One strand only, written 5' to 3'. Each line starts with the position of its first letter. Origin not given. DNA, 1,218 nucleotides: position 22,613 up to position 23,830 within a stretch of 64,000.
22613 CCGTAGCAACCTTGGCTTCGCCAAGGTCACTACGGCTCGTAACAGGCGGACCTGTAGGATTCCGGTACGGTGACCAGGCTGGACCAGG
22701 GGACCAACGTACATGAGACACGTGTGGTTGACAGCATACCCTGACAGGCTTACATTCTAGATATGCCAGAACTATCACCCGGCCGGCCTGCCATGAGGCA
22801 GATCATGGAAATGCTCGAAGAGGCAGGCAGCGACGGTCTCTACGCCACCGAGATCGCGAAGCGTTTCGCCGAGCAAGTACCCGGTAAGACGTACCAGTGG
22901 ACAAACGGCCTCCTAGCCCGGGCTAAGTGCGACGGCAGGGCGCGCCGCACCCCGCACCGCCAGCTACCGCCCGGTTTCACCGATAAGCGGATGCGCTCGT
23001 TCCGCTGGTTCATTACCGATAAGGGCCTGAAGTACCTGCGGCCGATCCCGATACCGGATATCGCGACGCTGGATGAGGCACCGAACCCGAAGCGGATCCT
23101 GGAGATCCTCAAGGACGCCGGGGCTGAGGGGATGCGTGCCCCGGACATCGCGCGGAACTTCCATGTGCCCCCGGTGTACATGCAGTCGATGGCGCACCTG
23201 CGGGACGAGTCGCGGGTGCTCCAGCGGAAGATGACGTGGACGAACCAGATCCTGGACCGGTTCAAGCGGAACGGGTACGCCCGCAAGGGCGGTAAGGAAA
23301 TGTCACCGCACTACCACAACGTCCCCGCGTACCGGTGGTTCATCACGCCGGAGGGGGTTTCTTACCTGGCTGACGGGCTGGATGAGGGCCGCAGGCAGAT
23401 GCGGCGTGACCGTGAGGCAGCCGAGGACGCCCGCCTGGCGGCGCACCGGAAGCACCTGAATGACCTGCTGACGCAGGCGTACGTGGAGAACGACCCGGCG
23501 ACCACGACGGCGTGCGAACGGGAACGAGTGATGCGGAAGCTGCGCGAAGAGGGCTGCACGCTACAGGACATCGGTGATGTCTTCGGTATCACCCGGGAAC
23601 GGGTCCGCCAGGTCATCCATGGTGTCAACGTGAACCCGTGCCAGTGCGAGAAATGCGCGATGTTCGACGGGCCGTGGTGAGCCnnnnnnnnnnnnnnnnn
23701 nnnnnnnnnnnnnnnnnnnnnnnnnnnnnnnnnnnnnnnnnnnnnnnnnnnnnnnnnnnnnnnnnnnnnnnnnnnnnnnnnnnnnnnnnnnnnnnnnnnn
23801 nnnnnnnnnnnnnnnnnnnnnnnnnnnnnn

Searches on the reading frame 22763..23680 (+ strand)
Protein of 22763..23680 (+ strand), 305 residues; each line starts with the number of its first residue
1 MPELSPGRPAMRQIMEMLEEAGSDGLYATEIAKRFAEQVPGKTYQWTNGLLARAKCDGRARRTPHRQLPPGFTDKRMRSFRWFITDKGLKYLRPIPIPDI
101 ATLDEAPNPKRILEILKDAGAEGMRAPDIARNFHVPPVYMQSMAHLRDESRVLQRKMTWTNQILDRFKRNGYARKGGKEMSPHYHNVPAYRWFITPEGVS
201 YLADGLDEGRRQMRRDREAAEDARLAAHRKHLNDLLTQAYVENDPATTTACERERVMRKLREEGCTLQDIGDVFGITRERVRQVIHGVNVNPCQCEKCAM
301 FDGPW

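Call 65: search_protein_families(library=pfam, proteins=[window:22763-23680:+], max_evalue=0.01)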
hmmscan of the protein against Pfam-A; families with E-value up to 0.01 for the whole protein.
window:22763-23680:+ (305 aa): 6 families
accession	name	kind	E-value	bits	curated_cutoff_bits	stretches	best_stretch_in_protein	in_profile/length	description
PF04545.22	Sigma70_r4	-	6.4e-07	29.2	24.1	1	256-286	12-42/50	Sigma-70, region 4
PF13384.12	HTH_23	-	8.9e-05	22.6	24.6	0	251-287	5-40/50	Homeodomain-like domain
PF21476.4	PF0610-like_N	-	0.00014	22.5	33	0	253-281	3-31/50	PF0610-like, N-terminal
PF12840.13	HTH_20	-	0.00022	21.6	27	0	12-35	7-28/51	Helix-turn-helix domain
PF24657.1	DUF7646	-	0.0012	19.3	27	0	11-38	16-43/85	Domain of unknown function (DUF7646)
PF13518.12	HTH_28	-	0.01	16.4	25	0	252-287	1-35/52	Helix-turn-helix domain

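Call 68: search_solved_structures(query=window:22763-23680:+, max_evalue=1)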
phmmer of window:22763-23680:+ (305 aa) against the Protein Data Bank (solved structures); distinct sequences matched with E-value up to 1: 48.
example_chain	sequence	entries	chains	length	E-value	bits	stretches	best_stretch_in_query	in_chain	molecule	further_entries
8vd6_A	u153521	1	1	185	1.5e-05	27.6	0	252-285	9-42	CAP REPEAT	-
4g8x_A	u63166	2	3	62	0.0057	19.2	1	250-284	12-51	RNA polymerase sigma factor rpoD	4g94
1rio_H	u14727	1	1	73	0.0066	18.9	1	245-285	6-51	sigma factor SigA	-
3n97_A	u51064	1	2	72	0.0073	18.8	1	245-286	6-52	RNA polymerase sigma factor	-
4g6d_A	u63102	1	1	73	0.0076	18.7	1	251-284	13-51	RNA polymerase sigma factor rpoD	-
1ku3_A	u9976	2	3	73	0.011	18.3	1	245-285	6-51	sigma factor sigA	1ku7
4xln_F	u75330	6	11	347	0.012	18.1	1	244-285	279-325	RNA polymerase sigma factor SigA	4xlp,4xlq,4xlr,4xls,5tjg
1l9z_H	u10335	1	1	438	0.013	18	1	244-285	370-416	SIGMA FACTOR SIGA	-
1l9u_H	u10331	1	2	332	0.014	17.8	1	244-285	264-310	SIGMA FACTOR SIGA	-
1iw7_F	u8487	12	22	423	0.016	17.7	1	242-285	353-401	RNA polymerase sigma-70 subunit | principal sigma factor | DNA-directed RNA polymerase sigma chain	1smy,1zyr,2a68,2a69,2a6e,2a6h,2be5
3dxj_F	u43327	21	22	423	0.016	17.7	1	242-285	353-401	RNA polymerase pricipal sigma factor (RpoD); CHAIN F, P | RNA polymerase sigma factor | RNA polymerase sigma factor SigA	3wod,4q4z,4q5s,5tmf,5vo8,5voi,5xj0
5x21_F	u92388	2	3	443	0.018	17.5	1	242-285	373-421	RNA polymerase sigma factor SigA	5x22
4g7h_F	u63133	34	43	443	0.018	17.5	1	242-285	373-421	RNA polymerase sigma factor | DNA directed RNA polymerase sigma factor A | RNA polymerase sigma factor SigA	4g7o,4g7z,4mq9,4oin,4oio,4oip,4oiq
9ujk_F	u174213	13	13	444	0.018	17.5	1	242-285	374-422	RNA polymerase sigma factor SigA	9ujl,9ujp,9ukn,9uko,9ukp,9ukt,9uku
9fo6_F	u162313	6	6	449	0.018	17.5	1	242-285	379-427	RNA polymerase sigma factor SigA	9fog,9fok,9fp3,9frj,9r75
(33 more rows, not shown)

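Call 69: search_protein_families(library=phrogs, proteins=[window:22763-23680:+], max_evalue=0.001)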
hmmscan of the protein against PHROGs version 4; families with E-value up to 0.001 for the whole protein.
window:22763-23680:+ (305 aa): 2 families
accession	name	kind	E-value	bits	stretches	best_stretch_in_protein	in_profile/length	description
phrog_686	-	DNA, RNA and nucleotide metabolism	2.6e-07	31.8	1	257-287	41-71/76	HTH DNA binding protein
phrog_8245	-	moron, auxiliary metabolic gene and host takeover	0.00012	23.3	1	252-286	93-127/129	HicB-like antitoxin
